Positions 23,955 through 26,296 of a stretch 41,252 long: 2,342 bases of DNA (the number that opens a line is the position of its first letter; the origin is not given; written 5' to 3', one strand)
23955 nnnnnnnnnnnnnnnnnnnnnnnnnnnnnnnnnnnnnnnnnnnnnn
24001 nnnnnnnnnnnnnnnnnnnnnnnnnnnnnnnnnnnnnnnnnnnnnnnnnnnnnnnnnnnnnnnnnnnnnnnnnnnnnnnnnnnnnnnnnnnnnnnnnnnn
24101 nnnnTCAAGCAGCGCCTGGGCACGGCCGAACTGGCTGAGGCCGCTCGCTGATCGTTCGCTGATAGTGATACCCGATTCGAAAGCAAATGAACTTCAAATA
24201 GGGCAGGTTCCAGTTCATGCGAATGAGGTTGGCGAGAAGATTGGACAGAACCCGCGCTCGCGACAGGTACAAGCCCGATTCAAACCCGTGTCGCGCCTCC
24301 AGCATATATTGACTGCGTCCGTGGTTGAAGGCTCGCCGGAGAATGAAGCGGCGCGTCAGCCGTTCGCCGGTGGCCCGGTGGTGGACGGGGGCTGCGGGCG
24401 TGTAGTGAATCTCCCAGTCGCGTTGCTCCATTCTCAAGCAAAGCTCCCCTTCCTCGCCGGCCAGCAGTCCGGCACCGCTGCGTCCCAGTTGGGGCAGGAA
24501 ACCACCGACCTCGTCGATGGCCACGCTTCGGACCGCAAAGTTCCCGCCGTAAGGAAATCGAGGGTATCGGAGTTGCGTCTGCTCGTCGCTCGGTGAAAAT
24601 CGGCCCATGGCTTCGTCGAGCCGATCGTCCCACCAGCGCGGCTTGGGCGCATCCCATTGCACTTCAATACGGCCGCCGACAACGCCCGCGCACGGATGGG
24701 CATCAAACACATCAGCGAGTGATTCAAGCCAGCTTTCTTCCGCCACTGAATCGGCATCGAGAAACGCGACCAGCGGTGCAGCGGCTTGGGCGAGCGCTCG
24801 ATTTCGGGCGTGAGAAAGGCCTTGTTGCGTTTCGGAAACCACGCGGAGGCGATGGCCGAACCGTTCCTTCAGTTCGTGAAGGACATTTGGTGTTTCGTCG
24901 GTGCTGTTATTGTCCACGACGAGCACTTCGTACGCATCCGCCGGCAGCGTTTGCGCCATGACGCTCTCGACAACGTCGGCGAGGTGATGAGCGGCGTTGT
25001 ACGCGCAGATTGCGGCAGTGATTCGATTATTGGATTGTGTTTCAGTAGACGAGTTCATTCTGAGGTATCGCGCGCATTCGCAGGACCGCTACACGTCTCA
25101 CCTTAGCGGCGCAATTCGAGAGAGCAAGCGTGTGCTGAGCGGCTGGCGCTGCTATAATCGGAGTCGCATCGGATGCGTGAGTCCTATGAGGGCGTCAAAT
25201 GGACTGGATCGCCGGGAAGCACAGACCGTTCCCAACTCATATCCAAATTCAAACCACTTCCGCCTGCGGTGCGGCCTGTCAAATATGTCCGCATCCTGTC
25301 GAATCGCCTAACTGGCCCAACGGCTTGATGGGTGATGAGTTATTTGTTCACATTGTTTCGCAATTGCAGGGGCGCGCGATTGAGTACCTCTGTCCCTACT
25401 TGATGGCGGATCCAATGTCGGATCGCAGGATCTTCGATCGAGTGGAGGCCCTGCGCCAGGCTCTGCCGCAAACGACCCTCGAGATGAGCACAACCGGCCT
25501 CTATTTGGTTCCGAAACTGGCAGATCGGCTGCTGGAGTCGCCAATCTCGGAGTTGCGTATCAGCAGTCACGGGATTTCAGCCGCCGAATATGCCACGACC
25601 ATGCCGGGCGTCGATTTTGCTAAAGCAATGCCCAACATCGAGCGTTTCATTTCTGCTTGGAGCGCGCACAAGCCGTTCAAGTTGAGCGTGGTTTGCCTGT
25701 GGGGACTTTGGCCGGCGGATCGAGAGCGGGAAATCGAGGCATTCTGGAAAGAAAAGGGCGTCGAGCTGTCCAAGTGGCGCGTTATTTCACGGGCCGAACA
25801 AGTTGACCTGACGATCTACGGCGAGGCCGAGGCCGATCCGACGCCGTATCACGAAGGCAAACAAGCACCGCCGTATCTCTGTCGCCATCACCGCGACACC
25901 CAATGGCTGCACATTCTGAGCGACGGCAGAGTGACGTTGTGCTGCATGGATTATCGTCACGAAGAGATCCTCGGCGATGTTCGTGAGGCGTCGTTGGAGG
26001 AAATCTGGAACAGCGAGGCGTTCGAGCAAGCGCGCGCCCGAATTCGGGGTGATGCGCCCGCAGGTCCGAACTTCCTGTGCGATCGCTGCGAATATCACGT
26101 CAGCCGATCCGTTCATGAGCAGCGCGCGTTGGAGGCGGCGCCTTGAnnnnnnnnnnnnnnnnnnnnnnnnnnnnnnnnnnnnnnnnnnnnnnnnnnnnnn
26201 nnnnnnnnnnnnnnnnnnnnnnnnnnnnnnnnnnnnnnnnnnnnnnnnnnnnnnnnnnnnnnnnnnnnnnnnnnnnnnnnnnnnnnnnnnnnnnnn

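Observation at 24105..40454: Large nonulosonic-acid (pseudaminic/legionaminic-like) glycan island with an unusually rich tailoring set and no export machinery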

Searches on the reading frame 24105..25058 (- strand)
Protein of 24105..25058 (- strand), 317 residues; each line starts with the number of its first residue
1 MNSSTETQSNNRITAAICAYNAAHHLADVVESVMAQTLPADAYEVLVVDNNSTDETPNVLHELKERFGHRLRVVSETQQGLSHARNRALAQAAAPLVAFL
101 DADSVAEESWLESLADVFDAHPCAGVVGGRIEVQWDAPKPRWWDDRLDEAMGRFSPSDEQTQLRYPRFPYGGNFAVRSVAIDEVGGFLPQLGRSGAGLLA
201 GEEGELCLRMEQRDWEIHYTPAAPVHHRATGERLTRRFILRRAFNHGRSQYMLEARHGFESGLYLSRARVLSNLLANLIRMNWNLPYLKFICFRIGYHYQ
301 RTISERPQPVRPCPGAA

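Call 3: search_protein_families(library=pfam, proteins=[window:24105-25058:-])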
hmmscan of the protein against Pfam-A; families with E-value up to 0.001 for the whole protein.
window:24105-25058:- (317 aa): 5 families
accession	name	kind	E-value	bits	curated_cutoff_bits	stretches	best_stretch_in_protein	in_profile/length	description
PF00535.33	Glycos_transf_2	-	9.2e-31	107.5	23.3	1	16-181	3-164/168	Glycosyl transferase family 2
PF13641.12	Glyco_tranf_2_3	-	5.5e-21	76.1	27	1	12-235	2-218/230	Glycosyltransferase like family 2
PF10111.15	Glyco_tranf_2_2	-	9.4e-07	29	27.3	1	28-116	14-104/276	Glycosyltransferase like family 2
PF13632.12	Glyco_trans_2_3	-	4.5e-06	27.1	27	1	97-249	2-144/198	Glycosyl transferase family group 2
PF13704.12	Glyco_tranf_2_4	-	0.00018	22.4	27.5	1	27-103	4-81/98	Glycosyl transferase family 2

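Call 5: search_protein_families(library=ncbifam, proteins=[window:24105-25058:-], max_evalue=0.00001)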
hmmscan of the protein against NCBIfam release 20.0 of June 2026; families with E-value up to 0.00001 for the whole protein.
window:24105-25058:- (317 aa): 16 families
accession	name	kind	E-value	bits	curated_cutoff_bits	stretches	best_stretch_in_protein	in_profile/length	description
NF038302.1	EPS_HpsE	equivalog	5.5e-43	147.1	300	1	13-253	3-248/307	hormogonium polysaccharide biosynthesis glycosyltransferase HpsE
NF041394.1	GtaseAglG_Halo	equivalog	5.3e-35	121.1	440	1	14-257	4-245/304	glucosyl-dolichyl phosphate glucuronosyltransferase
NF041875.1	EPS_EpsD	equivalog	3.5e-31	108.8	370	1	17-270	5-247/325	exopolysaccharide biosynthesis glycosyltransferase EpsD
TIGR03965.1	mycofact_glyco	equivalog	1.3e-25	90.2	280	1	7-258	70-308/467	mycofactocin biosynthesis glycosyltransferase MftF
NF007482.0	PRK10073.1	equivalog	7.2e-17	61.4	423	1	8-115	3-107/334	glycosyltransferase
NF047683.1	TeichurnBiosyTuaG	equivalog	7.1e-15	55.3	400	1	9-113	4-106/252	teichuronic acid biosynthesis protein TuaG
TIGR03937.1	PgaC_IcaA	equivalog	6.4e-14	51.7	422.3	1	4-130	38-162/407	poly-beta-1,6-N-acetyl-D-glucosamine synthase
NF038299.1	EPS_HpsN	equivalog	1.5e-13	50.4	425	1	13-131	3-119/317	hormogonium polysaccharide biosynthesis glycosyltransferase HpsN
TIGR03111.1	glyc2_xrt_Gpos1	hypoth_equivalog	1.5e-12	47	363.95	1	8-131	46-169/439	TIGR03111 family XrtG-associated glycosyltransferase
NF053739.1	GlytfEpsEBac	equivalog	1.3e-10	40.7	450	1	16-130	6-119/265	glycosyltransferase EpsE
TIGR04283.1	glyco_like_mftF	equivalog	2.9e-10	40.1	182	1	17-125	5-105/221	TIGR04283 family arsenosugar biosynthesis glycosyltransferase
NF050050.1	ProtGlycPglI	equivalog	4.9e-09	36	500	1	13-113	4-103/306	GalNAc(5)-diNAcBac-PP-undecaprenol beta-1,3-glucosyltransferase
NF010496.0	PRK13915.1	equivalog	3.2e-08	33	262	1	6-105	26-128/307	glucosyl-3-phosphoglycerate synthase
TIGR01556.1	rhamnosyltran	subfamily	1.4e-06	27.7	200.55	0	35-129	14-110/281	rhamnosyltransferase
TIGR03469.1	HpnB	hypoth_equivalog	3.4e-06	26.3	379.25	1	7-78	40-112/386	hopene-associated glycosyltransferase HpnB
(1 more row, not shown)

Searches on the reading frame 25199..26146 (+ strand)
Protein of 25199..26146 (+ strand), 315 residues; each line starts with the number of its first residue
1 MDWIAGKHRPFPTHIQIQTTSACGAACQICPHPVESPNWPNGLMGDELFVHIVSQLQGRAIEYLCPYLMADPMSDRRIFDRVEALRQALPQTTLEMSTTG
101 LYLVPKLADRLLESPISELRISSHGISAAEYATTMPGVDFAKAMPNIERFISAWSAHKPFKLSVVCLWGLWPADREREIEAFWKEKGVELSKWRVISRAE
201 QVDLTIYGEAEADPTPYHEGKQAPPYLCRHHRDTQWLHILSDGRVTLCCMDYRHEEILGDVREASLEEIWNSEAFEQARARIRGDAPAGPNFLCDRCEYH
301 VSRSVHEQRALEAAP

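Call 3: search_protein_families(library=pfam, proteins=[window:25199-26146:+])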
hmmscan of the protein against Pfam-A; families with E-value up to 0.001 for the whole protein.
window:25199-26146:+ (315 aa): 2 families
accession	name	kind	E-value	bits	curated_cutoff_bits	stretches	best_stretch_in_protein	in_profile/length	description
PF13186.11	SPASM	-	5.7e-14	52.6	21.5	1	232-297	3-66/67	Iron-sulfur cluster-binding domain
PF04055.27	Radical_SAM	-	0.00044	20.9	29.5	0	18-152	2-138/166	Radical SAM superfamily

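Call 5: search_protein_families(library=ncbifam, proteins=[window:25199-26146:+], max_evalue=0.00001)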
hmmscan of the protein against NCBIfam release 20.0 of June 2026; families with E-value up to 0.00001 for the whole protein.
window:25199-26146:+ (315 aa): 4 families
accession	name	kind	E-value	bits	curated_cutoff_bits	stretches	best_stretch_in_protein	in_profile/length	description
TIGR04317.1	W_rSAM_matur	equivalog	3.9e-11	42.7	380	1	14-153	5-139/349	tungsten cofactor oxidoreductase radical SAM maturase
TIGR04311.1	rSAM_Geo_metal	subfamily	3.4e-10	39.5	400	1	11-134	1-123/423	radical SAM/SPASM family putative metalloenzyme maturase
TIGR04321.1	spiroSPASM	subfamily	7.1e-10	38.2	250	1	8-273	226-483/510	spiro-SPASM protein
NF033640.1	N_Twi_rSAM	subfamily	2.5e-08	33.5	170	1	236-303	11-75/398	twitch domain-containing radical SAM protein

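Call 63: search_solved_structures(query=window:25199-26146:+, max_evalue=0.01)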
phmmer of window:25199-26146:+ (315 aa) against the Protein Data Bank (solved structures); distinct sequences matched with E-value up to 0.01: 2.
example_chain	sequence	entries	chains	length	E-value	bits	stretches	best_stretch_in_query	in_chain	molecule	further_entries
4m7t_A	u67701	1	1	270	1.9e-06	30.4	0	243-307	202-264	BtrN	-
4m7s_A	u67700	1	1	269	2.5e-06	30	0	243-308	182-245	BtrN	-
